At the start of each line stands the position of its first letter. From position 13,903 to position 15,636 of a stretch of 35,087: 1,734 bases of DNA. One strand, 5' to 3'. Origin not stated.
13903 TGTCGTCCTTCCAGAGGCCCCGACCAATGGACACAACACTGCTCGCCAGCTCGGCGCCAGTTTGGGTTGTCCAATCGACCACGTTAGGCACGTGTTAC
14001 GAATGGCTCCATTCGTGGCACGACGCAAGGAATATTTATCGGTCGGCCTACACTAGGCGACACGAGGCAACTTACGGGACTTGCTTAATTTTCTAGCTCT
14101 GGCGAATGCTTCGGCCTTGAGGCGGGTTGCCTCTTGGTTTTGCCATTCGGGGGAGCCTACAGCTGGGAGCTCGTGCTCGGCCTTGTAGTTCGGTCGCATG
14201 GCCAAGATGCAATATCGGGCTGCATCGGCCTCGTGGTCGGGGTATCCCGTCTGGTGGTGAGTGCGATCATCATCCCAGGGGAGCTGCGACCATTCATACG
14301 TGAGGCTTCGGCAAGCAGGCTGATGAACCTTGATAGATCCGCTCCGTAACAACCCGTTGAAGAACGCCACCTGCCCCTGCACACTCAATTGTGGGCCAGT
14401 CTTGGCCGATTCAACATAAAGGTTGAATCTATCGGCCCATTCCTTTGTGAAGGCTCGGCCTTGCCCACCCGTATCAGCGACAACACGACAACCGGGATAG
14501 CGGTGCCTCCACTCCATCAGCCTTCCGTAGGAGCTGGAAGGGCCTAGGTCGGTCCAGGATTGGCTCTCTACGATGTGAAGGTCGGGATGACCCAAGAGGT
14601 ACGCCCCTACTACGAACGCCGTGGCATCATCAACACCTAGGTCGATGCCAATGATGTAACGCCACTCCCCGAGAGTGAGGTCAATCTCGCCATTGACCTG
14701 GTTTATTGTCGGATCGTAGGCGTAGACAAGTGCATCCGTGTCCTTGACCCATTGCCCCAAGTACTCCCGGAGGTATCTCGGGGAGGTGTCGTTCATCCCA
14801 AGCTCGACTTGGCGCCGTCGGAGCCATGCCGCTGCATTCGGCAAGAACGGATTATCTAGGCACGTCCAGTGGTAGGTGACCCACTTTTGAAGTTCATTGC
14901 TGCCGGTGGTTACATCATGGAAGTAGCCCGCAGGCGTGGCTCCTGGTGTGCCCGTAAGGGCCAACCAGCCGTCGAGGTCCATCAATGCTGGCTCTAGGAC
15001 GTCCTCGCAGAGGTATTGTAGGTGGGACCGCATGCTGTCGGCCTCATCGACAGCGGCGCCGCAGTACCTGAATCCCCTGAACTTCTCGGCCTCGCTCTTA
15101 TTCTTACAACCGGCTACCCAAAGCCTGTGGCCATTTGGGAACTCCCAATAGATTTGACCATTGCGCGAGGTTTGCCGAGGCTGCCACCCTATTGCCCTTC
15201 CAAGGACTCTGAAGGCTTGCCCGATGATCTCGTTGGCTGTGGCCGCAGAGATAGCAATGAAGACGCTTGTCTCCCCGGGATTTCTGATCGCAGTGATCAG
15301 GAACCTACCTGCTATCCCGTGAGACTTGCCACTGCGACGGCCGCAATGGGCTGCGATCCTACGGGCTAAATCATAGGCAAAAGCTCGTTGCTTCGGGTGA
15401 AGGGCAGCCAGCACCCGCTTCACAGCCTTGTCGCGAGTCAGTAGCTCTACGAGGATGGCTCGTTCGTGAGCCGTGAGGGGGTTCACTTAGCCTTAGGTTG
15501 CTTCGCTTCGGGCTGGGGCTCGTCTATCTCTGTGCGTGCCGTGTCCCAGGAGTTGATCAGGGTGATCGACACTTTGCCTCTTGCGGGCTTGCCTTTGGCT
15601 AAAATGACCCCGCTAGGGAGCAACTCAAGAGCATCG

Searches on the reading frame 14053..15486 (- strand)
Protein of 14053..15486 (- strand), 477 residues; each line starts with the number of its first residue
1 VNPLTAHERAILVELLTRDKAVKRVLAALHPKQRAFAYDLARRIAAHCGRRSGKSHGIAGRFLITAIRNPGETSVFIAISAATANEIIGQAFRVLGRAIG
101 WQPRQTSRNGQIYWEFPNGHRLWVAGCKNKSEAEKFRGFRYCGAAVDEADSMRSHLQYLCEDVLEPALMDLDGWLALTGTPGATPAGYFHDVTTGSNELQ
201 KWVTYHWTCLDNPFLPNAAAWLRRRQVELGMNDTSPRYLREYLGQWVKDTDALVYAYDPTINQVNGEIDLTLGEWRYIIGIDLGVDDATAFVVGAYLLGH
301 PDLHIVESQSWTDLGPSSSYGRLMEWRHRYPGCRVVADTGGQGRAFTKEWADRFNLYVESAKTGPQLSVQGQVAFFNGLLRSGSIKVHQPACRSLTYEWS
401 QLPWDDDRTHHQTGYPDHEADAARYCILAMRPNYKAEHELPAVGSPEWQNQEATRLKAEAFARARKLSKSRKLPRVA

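Call 7: search_protein_families(library=pfam, proteins=[window:14053-15486:-], max_evalue=0.01)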
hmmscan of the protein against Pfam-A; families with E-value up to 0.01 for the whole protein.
window:14053-15486:- (477 aa): 2 families
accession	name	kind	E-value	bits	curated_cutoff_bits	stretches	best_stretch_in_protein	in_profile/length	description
PF03237.21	Terminase_6N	-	2.4e-06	27.8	22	1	49-251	5-205/215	Terminase large subunit, T4likevirus-type, N-terminal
PF17289.8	Terminase_6C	-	0.0008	19.9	22.6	1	280-428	2-153/155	Terminase RNaseH-like domain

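Call 9: find_related_loci(query=window:14053-15486:-, collection=viral_contigs, flank=10000)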
Query window:14053-15486:- (477 aa) in viral_contigs; peptide patterns used: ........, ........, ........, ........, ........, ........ (x = any residue, [..] = any of these).
4 stretches matched a pattern, but none encodes a relative of the query by tblastn (E <= 1e-3).

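Call 11: search_dna_similar(query=window:14053-15486:-, collection=phages, mode=protein, max_rows=15)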
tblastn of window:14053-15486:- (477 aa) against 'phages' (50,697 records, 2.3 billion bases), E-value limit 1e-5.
Records with a match: 16; places in all: 16; records where one place covers at least 80% of the query: 7.
Best place of each record, by identity: <60% 16.
By first word of the organism name: Klebsiella 6; Escherichia 4; Salmonella 2; Caudoviricetes 1; Halorubrum 1; Pseudomonas 1; Phage 1.
By host as written in the record: - 2; Salmonella enterica subsp. enterica serovar Typhimurium strain LT2 2; Escherichia coli str. K-12 substr. MG1655 1; Escherichia coli strain SCU-107 1; Escherichia coli strain SCU-175 1; Halorubrum coriense 1; Pseudomonas syringae pv. actinidiae 1; Klebsiella pneumoniae ST13-OXA48 1; and 6 more.
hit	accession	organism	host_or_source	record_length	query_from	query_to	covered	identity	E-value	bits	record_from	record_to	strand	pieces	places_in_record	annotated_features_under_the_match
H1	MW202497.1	Caudoviricetes sp.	Manatee Spring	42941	25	428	85%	24.3%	4e-11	72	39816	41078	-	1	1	large subunit terminase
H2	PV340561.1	Escherichia phage PhiR41_1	Escherichia coli str. K-12 substr. ...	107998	26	427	84%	22.5%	2e-7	60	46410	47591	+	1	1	hypothetical protein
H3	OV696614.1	Escherichia phage Cyrano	-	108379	26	427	84%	22.5%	2e-7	60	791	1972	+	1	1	Terminase Large subunit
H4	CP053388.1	Escherichia phage CMS-2020a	Escherichia coli strain SCU-107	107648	26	427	84%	22.5%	2e-7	60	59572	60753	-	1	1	record has no annotation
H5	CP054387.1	Escherichia phage CMS-2020a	Escherichia coli strain SCU-175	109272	26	427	84%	22.5%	2e-7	60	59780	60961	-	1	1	record has no annotation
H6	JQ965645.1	Salmonella phage SSU5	Salmonella enterica subsp. enterica ...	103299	26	427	84%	21.7%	2e-6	57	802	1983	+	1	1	putative terminase large subunit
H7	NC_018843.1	Salmonella phage SSU5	Salmonella enterica subsp. enterica ...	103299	26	427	84%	21.7%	2e-6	57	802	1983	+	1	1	terminase large subunit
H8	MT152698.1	Halorubrum phage Hardycor1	Halorubrum coriense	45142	30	283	53%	27.4%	8e-8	61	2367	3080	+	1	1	terL: large subunit terminase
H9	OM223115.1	Pseudomonas phage hairong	Pseudomonas syringae pv. actinidiae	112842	29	293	56%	25.4%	8e-8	61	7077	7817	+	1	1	large terminase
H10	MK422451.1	Klebsiella phage ST13-OXA48phi12.3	Klebsiella pneumoniae ST13-OXA48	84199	26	293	56%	23.6%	1e-6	57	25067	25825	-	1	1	terminase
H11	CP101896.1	Klebsiella phage GArcari-2022b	Klebsiella pneumoniae strain 4011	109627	26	293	56%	23.6%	1e-6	57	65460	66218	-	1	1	record has no annotation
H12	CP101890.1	Klebsiella phage GArcari-2022a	Klebsiella pneumoniae strain 9362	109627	26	293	56%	23.6%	1e-6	57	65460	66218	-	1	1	record has no annotation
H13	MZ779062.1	Klebsiella phage pJN2-26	horse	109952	26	293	56%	23.6%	1e-6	57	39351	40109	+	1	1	putative terminase large subunit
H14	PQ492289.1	Klebsiella phage vB_KpnS_p4727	Klebsiella pneumoniae 4727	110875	26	293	56%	23.6%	1e-6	57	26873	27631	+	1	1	record has no annotation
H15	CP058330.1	Klebsiella phage vB_Kpn_1825-KPC53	Klebsiella pneumoniae subsp. pneumoniae ...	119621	26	293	56%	23.6%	1e-6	57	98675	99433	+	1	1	record has no annotation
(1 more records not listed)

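Call 13: find_homologous_proteins(query=window:14053-15486:-, max_evalue=1e-10)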
Query window:14053-15486:- (477 aa): 136 proteins with E <= 1e-10 among 8000 candidates; the best 120 are listed.
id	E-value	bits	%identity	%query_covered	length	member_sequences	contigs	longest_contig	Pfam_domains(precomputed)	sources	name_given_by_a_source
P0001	0.0e+0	1126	100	100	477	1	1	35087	PF03237.22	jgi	jgi:hypothetical protein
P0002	1.2e-252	857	77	99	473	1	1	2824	PF03237.22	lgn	-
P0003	5.2e-252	855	77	99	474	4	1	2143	PF03237.22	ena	-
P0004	1.1e-229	781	71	96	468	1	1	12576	PF03237.22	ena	-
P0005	3.0e-217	740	68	97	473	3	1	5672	PF03237.22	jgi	jgi:hypothetical protein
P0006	4.4e-216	737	67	96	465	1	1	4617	-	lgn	-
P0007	1.5e-203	695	65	97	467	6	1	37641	PF03237.22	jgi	jgi:hypothetical protein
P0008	3.8e-197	674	61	99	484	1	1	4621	PF17289.9,PF03237.22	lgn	-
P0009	1.3e-182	626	62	96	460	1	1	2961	-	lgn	-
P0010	3.3e-179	615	59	91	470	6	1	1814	-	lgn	-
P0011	6.8e-178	611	57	97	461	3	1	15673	-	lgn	-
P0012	2.0e-175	602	57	97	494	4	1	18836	-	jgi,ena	-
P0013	1.8e-172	593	57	97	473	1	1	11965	PF03237.22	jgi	jgi:hypothetical protein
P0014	1.3e-167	577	56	96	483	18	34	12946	PF17289.9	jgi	-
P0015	3.0e-167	576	55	98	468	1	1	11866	PF03237.22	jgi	-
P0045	8.7e-75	271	38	88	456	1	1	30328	PF03237.22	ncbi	-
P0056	1.0e-66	244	34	88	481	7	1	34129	PF17289.9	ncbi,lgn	-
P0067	1.6e-60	224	32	89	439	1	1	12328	-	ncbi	-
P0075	6.9e-57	211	31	91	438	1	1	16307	-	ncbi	-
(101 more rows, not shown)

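Call 14: find_encoding_contigs(protein=P0007, flank=10000, max_places=3)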
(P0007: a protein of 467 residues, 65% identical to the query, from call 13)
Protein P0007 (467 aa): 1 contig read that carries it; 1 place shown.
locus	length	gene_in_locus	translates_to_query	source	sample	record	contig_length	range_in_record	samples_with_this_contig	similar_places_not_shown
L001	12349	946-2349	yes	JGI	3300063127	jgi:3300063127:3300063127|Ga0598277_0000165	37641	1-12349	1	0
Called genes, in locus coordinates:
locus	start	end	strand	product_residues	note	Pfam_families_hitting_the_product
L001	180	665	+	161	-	-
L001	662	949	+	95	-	-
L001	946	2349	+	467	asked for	PF03237:Terminase_6N (weak)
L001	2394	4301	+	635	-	-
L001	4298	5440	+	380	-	-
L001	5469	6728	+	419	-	-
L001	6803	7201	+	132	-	-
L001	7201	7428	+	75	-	-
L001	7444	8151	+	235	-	-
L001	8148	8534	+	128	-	-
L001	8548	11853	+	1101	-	-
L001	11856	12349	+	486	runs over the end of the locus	-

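Call 15: find_encoding_contigs(protein=P0004, flank=10000, max_places=3)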
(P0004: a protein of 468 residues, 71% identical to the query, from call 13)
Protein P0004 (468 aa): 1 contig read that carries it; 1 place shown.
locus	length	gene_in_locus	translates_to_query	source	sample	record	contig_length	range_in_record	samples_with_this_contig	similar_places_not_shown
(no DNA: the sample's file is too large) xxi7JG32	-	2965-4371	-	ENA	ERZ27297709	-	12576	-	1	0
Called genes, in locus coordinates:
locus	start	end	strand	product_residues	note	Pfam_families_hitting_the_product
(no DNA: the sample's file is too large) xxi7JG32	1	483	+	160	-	?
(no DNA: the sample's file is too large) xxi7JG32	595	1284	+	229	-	PF01555:N6_N4_Mtase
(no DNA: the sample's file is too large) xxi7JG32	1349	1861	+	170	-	-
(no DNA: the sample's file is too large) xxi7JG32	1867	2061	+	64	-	-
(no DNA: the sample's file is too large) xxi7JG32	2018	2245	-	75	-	-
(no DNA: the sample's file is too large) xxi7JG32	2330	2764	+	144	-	-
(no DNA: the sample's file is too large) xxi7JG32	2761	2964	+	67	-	-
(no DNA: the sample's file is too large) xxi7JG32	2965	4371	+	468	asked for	PF03237:Terminase_6N (weak)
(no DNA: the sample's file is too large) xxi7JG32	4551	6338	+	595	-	PF16510:P22_portal (weak), PF23899:SU10_portal (weak)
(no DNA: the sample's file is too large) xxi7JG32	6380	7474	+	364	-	-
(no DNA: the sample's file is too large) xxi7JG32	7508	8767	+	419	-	-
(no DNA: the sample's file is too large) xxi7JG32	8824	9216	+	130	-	-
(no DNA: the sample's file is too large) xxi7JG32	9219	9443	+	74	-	-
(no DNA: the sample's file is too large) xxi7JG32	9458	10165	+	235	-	-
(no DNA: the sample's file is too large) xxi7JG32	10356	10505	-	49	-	-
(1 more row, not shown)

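Call 16: find_encoding_contigs(protein=P0001, flank=10000, max_places=3)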
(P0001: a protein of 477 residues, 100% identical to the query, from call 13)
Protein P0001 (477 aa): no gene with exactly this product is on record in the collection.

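Call 18: find_related_loci(query=A1, collection=metagenome_contigs, flank=10000)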
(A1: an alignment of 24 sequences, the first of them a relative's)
Query A1 (477 aa) in metagenome_contigs; peptide patterns used: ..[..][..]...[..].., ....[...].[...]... (x = any residue, [..] = any of these).
521 stretches matched a pattern; 462 encode a relative of the query (tblastn E <= 1e-3); the best 80 are kept; 80 distinct loci.
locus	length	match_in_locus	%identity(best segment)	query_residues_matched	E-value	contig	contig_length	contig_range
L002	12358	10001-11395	57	3-466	2e-180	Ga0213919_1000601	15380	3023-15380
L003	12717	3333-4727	57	3-466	2e-178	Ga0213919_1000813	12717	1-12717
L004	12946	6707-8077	56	12-471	8e-170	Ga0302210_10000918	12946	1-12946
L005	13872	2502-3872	56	12-471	8e-170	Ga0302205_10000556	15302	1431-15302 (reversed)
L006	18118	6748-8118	56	12-471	8e-170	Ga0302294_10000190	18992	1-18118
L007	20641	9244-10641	50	4-470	4e-149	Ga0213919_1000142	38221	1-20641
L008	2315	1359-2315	58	12-330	1e-125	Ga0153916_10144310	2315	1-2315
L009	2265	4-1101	47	80-448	3e-115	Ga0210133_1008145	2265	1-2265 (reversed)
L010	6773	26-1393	43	15-475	2e-108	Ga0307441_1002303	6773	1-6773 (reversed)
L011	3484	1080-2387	40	21-448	4e-103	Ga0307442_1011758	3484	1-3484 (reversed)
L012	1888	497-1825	39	21-471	2e-98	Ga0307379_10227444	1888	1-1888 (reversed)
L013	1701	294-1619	41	16-467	8e-99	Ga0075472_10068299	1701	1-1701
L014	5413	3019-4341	39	24-469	7e-91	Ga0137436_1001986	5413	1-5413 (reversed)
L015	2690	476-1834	36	20-471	4e-92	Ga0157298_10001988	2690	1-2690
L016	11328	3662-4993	39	20-468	5e-89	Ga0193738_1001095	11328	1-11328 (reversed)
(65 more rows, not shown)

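Call 59: find_encoding_contigs(protein=P0005, flank=10000, max_places=3)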
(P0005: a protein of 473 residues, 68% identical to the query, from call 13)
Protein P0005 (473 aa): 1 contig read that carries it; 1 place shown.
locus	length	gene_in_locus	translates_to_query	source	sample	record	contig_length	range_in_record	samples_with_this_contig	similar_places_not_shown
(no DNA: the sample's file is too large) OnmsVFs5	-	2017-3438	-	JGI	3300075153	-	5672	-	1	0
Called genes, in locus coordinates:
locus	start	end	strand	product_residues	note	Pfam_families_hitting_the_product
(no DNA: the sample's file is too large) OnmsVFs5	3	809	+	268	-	?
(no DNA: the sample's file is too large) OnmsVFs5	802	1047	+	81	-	-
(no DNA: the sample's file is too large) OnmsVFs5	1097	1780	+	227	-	PF00196:GerE (faint), PF02796:HTH_7 (faint), PF08279:HTH_11 (faint), PF13384:HTH_23 (weak), PF13518:HTH_28 (faint), PF13542:HTH_Tnp_ISL3 (faint), PF13551:HTH_29 (faint), PF08281:Sigma70_r4_2 (faint), +3 more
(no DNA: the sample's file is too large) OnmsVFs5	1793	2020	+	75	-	-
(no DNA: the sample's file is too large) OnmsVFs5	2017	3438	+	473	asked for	PF03237:Terminase_6N (faint)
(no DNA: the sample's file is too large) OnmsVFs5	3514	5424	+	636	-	-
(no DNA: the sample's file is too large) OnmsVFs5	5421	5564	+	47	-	-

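Call 60: find_encoding_contigs(protein=P0006, flank=10000, max_places=3)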
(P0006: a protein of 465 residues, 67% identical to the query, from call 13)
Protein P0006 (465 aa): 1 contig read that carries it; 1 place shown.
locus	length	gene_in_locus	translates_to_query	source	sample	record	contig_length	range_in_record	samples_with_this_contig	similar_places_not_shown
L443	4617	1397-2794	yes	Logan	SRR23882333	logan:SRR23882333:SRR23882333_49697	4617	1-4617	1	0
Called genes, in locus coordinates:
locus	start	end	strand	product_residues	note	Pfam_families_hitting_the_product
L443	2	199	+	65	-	?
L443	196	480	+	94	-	-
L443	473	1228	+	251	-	PF13384:HTH_23 (faint)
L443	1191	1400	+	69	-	-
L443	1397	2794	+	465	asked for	-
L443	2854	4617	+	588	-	?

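Call 64: search_protein_families(library=pfam, proteins=[L006:749-2950:+, L002:2487-5006:+, L002:5222-6238:+, L006:4379-4936:+, L006:2947-3297:+, L002:7141-7530:+, L002:7263-7835:+, L006:5920-6420:+], max_evalue=0.01)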
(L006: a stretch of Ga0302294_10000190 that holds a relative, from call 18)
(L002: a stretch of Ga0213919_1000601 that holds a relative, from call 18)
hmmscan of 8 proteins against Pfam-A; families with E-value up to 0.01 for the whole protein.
L006:749-2950:+ (733 aa): 2 families
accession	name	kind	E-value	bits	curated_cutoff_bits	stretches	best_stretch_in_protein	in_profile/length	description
PF05272.17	VapE-like_dom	-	1.9e-65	220.8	25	1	435-648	1-213/217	Virulence-associated protein E-like domain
PF09250.16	Prim-Pol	-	4.7e-45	154.3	22.8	1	20-196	1-158/158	Bifunctional DNA primase/polymerase, N-terminal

L002:2487-5006:+ (839 aa): 1 family
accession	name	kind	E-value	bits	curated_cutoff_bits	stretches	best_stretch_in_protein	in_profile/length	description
PF13481.12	AAA_25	-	6.3e-19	68.8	27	1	484-657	13-194/195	AAA domain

L002:5222-6238:+ (338 aa): 2 families
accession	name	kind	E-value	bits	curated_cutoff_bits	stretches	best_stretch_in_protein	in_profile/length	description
PF02272.25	DHHA1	-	4.1e-07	30.8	25.9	1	261-329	17-87/102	DHHA1 domain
PF01368.27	DHH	-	0.00034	21.3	28.1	1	65-138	12-75/125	DHH family, N-terminal domain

L006:4379-4936:+ (185 aa): 0 families

L006:2947-3297:+ (116 aa): 0 families

L002:7141-7530:+ (129 aa): 0 families

L002:7263-7835:+ (190 aa): 1 family
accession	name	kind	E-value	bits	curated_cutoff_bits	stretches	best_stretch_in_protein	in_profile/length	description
PF15943.11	YdaS_toxin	-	0.0042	17.3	30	1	104-136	2-35/65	Bacterial toxin YdaS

L006:5920-6420:+ (166 aa): 0 families

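Call 94: list_cluster_members(proteins=[P0045, P0123, P0129, P0056, P0067, P0075])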
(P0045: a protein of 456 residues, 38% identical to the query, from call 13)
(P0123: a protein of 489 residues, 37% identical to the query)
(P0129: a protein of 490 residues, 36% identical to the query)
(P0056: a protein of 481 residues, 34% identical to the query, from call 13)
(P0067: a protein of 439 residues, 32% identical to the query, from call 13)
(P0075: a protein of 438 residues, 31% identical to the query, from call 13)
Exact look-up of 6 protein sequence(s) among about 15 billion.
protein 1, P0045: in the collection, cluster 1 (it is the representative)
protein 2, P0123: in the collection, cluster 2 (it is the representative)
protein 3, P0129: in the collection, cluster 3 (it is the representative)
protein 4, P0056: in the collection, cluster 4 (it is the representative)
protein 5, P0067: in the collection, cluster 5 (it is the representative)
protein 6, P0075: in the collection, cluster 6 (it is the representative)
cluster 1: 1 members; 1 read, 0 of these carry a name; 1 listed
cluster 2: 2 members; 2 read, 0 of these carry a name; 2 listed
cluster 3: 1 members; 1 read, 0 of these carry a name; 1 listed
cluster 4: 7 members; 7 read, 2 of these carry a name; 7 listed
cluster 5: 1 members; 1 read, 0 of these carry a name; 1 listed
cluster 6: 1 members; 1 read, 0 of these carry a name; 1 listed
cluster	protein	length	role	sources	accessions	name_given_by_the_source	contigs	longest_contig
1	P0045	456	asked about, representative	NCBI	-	-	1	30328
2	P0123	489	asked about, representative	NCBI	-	-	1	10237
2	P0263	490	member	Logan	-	-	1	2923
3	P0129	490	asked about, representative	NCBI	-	-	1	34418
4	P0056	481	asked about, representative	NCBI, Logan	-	-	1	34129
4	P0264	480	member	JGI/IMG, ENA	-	hypothetical protein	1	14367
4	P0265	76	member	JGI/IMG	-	hypothetical protein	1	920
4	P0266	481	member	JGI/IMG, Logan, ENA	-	-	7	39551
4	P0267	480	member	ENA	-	-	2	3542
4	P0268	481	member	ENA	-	-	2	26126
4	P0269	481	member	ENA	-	-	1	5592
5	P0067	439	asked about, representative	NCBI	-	-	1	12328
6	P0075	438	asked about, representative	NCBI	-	-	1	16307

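Call 115: find_encoding_contigs(protein=P0008, flank=10000, max_places=2)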
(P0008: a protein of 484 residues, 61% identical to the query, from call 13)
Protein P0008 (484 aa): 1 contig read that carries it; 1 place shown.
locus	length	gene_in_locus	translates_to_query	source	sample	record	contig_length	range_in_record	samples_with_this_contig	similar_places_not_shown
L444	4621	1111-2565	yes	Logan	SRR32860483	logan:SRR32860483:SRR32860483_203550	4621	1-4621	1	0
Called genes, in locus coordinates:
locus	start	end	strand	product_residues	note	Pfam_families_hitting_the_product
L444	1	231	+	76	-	?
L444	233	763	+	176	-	-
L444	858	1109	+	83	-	PF04448:DUF551 (weak)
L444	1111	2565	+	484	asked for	PF03237:Terminase_6N, PF17289:Terminase_6C (weak)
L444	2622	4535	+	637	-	-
